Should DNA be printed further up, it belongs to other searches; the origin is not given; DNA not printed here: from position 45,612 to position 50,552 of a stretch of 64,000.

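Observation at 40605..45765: Chaperone-usher-type fimbrial locus built on DUF4402-like subunits with a divergently encoded, oversized usher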

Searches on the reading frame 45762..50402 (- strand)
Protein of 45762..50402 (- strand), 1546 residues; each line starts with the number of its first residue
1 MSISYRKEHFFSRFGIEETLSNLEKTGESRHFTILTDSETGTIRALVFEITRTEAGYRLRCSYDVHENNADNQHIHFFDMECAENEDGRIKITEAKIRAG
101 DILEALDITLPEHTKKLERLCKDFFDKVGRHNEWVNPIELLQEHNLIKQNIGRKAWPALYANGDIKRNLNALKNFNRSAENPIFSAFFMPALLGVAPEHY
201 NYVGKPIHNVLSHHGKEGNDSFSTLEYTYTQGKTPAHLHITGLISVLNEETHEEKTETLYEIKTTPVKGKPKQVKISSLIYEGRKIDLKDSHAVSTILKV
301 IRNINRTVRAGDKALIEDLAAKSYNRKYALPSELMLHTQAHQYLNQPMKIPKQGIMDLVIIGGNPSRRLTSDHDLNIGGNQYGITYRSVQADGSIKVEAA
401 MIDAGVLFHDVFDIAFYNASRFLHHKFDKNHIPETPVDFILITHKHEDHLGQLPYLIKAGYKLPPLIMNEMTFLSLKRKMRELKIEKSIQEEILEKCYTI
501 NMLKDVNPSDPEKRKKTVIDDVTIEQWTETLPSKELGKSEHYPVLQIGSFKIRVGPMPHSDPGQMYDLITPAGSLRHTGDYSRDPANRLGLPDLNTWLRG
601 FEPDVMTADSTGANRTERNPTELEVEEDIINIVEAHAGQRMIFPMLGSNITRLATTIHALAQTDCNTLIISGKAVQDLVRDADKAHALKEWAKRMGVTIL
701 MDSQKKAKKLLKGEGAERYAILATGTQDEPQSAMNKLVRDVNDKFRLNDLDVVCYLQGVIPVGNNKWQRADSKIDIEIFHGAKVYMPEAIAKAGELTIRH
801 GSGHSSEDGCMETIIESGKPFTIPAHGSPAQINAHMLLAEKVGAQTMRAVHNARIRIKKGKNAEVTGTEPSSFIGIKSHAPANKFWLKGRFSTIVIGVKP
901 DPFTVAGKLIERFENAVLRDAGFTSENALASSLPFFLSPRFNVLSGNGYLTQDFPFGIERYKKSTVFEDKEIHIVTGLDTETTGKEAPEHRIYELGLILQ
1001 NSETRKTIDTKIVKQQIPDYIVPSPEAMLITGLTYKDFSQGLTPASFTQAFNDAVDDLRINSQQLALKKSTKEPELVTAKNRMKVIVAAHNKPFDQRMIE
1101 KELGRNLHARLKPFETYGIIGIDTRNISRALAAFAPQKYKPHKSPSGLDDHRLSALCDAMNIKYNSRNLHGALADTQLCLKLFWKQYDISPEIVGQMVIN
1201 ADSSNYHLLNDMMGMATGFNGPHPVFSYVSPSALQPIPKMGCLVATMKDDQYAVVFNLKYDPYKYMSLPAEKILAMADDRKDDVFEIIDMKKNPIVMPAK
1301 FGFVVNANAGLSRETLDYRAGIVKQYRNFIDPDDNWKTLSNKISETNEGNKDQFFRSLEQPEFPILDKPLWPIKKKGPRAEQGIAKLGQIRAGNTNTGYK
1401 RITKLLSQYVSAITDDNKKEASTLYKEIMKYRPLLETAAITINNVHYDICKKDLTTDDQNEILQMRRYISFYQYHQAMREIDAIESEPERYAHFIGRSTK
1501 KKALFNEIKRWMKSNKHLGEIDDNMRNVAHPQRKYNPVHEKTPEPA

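Call 87: search_protein_families(library=pfam, proteins=[window:45762-50402:-], max_evalue=0.0001)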
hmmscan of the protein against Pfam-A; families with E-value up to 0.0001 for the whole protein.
window:45762-50402:- (1546 aa): 2 families
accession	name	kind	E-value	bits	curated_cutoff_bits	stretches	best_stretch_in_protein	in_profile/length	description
PF00929.31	RNase_T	-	1.7e-09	38.8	24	1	978-1183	3-164/164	Exonuclease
PF22505.1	RNase_J_b_CASP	-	1.2e-08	35.2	27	1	639-765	2-116/126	Ribonuclease J, beta-CASP domain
